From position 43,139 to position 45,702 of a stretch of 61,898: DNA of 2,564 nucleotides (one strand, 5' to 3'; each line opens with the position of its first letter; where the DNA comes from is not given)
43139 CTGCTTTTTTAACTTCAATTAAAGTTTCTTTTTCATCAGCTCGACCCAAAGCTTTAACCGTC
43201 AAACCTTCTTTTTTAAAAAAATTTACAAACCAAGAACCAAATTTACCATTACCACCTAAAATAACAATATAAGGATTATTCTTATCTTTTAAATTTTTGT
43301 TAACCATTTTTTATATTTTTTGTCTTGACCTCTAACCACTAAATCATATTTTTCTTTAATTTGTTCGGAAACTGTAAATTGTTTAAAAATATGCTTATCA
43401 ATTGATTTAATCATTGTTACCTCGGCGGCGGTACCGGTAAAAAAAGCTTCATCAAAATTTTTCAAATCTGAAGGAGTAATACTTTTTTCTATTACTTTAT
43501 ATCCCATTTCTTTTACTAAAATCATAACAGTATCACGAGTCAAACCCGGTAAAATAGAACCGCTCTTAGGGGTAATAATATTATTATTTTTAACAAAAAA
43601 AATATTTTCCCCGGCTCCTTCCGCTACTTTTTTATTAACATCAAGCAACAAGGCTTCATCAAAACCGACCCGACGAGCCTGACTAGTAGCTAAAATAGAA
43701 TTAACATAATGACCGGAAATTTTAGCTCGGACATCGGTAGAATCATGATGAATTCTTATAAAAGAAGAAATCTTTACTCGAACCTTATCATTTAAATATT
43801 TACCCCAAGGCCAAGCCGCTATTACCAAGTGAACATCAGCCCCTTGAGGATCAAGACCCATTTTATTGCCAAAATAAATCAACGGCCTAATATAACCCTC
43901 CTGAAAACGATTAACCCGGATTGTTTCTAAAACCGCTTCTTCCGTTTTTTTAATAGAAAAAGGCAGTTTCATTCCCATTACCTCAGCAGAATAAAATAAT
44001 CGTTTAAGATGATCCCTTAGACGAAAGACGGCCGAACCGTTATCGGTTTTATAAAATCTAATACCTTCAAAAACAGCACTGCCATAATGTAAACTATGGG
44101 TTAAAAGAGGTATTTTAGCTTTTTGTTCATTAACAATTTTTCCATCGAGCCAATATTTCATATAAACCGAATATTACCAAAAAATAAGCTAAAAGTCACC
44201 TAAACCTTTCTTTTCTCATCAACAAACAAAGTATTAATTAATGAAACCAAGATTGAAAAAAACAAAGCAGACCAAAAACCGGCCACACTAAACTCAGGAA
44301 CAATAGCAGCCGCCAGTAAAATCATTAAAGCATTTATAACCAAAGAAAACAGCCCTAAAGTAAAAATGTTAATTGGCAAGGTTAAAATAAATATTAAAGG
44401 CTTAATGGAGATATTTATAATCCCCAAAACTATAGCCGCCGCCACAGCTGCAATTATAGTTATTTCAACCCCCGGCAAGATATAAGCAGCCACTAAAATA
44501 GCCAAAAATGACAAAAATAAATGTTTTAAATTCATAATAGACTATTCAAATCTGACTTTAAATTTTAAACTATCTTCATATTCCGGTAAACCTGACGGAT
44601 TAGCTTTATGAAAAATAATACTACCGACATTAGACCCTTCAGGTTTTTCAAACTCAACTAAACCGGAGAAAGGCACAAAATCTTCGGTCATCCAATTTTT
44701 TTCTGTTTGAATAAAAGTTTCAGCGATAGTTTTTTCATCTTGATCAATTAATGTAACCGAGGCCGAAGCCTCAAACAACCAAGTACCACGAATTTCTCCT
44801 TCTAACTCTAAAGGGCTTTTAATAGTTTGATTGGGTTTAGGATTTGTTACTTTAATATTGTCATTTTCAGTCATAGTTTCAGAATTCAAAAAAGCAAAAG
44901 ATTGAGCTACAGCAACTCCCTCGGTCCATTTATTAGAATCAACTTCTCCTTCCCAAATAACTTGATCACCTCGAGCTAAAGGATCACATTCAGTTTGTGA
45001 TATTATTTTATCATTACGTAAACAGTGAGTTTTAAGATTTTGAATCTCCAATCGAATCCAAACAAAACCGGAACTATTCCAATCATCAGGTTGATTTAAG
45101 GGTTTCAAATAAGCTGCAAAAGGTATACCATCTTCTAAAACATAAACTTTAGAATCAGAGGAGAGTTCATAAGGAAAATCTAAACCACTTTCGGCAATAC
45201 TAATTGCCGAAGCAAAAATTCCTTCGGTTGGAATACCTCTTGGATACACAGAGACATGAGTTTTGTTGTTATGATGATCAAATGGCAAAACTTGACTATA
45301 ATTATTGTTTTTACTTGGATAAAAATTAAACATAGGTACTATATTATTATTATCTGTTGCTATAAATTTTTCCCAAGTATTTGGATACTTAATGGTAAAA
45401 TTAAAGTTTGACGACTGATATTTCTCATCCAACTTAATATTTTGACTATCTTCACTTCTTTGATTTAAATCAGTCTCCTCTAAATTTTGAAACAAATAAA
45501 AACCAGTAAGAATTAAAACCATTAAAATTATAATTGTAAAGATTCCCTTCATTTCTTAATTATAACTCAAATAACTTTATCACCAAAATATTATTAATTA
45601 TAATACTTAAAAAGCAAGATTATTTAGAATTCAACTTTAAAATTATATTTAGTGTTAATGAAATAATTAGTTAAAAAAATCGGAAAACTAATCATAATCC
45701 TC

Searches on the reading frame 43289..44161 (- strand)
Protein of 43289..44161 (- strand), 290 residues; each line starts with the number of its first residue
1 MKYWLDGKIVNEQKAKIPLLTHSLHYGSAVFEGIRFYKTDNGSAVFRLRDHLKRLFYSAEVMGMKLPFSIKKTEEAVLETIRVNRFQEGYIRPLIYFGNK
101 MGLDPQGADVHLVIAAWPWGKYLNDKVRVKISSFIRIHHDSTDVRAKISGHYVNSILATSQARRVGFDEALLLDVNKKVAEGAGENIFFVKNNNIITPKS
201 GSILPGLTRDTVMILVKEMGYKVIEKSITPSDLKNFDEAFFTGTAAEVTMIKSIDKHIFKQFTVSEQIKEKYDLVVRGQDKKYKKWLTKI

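Call 39: search_protein_families(library=pfam, proteins=[window:43289-44161:-], max_evalue=1)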
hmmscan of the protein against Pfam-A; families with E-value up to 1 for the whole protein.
window:43289-44161:- (290 aa): 1 family
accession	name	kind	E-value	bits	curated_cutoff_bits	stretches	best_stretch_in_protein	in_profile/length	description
PF01063.24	Aminotran_4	-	8.9e-52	176.6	28.5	1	30-254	2-223/223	Amino-transferase class IV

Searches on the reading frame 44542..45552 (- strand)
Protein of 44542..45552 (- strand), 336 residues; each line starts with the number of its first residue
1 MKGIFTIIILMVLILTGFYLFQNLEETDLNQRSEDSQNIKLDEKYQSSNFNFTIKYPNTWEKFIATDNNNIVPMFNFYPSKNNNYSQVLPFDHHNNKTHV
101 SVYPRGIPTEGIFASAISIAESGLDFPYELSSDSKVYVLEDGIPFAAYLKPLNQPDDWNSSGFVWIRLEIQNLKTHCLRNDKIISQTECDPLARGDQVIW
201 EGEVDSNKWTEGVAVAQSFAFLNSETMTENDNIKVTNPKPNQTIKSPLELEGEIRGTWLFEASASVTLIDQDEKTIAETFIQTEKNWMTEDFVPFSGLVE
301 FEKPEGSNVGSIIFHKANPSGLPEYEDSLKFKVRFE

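Call 39: search_protein_families(library=pfam, proteins=[window:44542-45552:-], max_evalue=1)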
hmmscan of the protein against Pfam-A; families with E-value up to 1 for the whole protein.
window:44542-45552:- (336 aa): 3 families
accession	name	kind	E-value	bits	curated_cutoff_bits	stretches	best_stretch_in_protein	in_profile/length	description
PF10648.15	Gmad2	-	8.9e-13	48.8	25.7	1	232-314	1-77/86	Immunoglobulin-like domain of bacterial spore germination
PF18933.6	PsbP_2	-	0.0013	19.2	27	1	7-83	7-85/184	PsbP-like protein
PF16369.11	GH43_C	-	0.054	14.5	23.4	1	243-298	36-91/100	C-terminal lipocalin-like domain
